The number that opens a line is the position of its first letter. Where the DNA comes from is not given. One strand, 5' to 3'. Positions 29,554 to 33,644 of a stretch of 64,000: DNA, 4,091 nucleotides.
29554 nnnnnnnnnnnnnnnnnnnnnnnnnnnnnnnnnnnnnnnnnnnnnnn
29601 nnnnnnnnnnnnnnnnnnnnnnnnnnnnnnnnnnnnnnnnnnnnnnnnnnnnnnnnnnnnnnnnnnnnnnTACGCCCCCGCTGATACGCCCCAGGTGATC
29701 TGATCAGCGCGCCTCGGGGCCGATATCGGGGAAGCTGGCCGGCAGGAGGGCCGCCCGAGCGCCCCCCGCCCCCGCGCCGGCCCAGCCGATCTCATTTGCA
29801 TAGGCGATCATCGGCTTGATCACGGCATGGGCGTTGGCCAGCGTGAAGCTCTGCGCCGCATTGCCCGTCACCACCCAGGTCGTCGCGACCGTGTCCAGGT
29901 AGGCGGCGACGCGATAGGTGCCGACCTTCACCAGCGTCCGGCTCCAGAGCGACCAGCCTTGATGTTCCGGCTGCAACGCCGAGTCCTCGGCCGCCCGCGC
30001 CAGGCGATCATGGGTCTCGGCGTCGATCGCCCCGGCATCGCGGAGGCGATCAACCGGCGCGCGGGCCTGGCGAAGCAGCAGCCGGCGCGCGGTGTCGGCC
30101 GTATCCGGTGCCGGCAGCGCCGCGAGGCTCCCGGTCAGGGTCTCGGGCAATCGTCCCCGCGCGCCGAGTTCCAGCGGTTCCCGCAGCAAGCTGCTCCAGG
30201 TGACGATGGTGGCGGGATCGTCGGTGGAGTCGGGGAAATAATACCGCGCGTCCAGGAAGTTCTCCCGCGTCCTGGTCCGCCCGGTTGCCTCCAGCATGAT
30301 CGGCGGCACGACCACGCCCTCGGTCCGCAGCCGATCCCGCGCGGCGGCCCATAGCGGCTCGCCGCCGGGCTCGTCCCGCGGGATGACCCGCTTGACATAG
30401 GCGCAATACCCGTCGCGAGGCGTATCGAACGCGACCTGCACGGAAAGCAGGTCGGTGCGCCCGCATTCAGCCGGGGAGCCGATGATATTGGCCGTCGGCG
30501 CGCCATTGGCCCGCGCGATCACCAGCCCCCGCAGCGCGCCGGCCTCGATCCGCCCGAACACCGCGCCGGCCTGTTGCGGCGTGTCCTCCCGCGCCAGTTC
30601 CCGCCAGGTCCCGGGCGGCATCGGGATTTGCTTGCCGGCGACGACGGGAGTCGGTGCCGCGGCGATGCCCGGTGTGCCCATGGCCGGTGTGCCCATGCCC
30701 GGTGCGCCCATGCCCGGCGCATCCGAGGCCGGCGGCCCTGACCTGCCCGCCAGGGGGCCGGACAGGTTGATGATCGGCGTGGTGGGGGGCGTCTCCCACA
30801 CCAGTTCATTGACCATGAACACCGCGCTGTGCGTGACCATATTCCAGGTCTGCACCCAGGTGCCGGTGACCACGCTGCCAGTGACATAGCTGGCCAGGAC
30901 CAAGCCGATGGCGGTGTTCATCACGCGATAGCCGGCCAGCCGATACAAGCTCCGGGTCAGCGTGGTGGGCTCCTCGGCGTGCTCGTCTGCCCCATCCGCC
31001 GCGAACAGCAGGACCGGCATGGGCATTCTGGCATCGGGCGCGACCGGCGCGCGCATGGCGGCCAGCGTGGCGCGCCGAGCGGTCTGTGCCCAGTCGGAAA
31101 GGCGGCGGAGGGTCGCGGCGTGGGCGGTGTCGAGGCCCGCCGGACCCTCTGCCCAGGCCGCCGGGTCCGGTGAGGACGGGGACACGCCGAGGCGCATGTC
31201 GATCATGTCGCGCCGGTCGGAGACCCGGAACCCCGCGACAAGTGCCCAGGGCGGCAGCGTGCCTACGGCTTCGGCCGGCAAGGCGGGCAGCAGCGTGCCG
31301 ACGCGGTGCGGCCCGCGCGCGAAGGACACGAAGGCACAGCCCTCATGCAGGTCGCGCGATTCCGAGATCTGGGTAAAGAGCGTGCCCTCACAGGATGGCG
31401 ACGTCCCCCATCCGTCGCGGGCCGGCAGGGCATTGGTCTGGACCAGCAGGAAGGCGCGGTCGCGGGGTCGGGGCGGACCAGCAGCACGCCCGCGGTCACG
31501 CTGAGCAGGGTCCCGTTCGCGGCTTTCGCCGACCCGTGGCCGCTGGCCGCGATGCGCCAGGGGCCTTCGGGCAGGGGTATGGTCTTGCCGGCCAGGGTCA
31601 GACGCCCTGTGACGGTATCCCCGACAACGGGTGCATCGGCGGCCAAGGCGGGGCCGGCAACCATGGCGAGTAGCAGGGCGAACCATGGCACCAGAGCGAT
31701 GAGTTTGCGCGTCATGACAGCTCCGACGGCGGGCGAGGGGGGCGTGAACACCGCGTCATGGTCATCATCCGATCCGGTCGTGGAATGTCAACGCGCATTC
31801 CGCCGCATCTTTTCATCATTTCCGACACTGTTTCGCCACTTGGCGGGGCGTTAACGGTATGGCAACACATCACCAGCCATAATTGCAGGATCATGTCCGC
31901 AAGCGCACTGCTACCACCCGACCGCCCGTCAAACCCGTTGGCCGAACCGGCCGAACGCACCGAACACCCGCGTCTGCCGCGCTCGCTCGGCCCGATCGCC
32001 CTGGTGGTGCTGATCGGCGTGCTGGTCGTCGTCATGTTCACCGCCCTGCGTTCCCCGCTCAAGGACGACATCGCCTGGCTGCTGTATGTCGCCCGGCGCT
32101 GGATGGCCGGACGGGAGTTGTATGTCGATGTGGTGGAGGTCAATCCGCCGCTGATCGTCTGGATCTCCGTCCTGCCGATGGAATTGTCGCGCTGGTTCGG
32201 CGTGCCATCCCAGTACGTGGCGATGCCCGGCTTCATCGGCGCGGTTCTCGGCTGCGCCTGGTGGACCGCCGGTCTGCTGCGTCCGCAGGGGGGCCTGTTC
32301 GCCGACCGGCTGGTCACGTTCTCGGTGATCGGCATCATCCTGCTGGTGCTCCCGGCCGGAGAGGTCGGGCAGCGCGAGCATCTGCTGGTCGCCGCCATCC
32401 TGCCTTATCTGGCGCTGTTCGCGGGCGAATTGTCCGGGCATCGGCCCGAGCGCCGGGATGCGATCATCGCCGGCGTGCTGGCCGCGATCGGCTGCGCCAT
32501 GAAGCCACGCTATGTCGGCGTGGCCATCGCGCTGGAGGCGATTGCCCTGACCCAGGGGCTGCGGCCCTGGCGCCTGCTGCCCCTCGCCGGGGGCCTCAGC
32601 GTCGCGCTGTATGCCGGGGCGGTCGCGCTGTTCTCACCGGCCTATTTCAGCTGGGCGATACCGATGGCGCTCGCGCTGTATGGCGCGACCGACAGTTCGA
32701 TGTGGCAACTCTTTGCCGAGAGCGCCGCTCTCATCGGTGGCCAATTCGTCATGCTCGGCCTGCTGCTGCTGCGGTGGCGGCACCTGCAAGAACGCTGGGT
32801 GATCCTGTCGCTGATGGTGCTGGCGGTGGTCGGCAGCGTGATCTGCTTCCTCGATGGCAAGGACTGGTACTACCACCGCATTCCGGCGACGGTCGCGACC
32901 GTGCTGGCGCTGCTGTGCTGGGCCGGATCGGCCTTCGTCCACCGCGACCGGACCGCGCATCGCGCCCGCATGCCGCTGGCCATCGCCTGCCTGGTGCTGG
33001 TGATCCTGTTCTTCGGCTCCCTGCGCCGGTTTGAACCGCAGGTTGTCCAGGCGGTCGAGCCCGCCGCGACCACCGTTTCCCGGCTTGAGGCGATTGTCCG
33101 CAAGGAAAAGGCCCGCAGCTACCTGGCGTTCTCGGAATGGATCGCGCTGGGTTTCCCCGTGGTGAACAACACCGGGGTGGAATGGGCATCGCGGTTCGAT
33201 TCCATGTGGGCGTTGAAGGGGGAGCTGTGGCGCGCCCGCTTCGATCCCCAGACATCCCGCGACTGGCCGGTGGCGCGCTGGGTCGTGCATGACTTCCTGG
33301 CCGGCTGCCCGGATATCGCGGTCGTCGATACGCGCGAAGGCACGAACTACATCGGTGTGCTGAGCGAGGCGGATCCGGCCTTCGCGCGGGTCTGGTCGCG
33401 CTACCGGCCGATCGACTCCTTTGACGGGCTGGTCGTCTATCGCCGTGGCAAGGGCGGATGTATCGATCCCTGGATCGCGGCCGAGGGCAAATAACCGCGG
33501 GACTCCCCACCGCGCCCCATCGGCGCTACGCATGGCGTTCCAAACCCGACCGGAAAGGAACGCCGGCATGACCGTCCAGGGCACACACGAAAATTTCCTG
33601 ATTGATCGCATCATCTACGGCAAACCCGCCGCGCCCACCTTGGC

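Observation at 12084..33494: Candidate undescribed membrane-compartment / envelope-remodelling gene cluster (~21 kb, ~20 genes)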

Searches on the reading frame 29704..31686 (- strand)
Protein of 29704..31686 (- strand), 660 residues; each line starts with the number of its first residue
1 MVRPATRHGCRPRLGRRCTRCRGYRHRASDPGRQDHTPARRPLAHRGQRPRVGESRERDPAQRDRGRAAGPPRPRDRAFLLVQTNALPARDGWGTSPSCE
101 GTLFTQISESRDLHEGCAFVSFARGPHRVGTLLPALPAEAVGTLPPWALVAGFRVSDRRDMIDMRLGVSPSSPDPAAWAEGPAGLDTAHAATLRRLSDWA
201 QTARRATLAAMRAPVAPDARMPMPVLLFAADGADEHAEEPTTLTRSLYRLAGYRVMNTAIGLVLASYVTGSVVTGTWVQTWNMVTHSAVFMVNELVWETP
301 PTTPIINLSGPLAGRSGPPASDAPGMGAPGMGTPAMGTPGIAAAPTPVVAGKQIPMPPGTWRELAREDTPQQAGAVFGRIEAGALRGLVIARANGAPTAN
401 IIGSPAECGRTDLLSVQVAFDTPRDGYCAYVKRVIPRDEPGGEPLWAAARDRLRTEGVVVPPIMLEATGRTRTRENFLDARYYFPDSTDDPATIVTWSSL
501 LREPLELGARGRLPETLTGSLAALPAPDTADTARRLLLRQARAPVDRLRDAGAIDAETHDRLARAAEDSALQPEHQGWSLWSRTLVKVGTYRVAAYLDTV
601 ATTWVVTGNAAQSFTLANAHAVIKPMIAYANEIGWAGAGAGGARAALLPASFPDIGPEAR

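Call 7: search_protein_families(library=pfam, max_evalue=0.01, proteins=[window:29704-31686:-])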
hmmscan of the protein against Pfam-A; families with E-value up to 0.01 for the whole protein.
window:29704-31686:- (660 aa): 1 family
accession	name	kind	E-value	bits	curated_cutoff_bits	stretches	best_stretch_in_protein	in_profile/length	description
PF09834.14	DUF2061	-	4.2e-06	27.5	23.1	1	586-636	2-52/52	Predicted membrane protein (DUF2061)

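Call 28: search_protein_families(library=ncbifam, max_evalue=0.01, proteins=[window:29704-31686:-])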
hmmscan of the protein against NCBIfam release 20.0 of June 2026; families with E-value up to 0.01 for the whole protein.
window:29704-31686:- (660 aa): 0 families

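Call 51: search_protein_families(library=padloc, max_evalue=0.01, proteins=[window:29704-31686:-])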
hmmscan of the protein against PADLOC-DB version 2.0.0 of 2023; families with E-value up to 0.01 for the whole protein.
window:29704-31686:- (660 aa): 0 families

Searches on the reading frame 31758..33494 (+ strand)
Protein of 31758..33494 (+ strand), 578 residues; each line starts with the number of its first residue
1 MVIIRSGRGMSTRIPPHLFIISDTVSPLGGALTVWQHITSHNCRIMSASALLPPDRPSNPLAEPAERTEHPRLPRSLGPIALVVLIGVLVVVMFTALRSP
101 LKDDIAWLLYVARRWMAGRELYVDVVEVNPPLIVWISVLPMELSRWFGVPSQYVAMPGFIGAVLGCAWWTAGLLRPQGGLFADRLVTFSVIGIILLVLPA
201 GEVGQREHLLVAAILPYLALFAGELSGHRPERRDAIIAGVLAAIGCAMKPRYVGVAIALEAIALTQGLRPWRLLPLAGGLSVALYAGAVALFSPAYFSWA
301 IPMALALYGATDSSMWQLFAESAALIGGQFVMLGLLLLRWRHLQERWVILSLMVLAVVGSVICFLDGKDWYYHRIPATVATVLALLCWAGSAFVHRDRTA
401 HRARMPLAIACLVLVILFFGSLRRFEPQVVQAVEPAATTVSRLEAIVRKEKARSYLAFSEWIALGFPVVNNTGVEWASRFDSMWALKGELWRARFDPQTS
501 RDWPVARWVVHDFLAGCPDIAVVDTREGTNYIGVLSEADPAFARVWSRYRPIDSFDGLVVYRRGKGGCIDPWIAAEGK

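Call 7: search_protein_families(library=pfam, max_evalue=0.01, proteins=[window:31758-33494:+])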
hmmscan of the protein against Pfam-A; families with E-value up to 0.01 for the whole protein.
window:31758-33494:+ (578 aa): 0 families

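Call 17: search_protein_families(library=pfam, max_evalue=10, proteins=[window:31758-33494:+])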
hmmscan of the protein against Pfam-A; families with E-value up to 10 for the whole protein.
window:31758-33494:+ (578 aa): 1 family
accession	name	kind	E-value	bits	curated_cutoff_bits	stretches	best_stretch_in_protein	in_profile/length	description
PF13301.11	DUF4079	-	0.03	15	31.4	1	185-225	61-101/141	Protein of unknown function (DUF4079)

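Call 28: search_protein_families(library=ncbifam, max_evalue=0.01, proteins=[window:31758-33494:+])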
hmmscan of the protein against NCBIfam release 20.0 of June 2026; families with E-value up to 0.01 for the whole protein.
window:31758-33494:+ (578 aa): 0 families
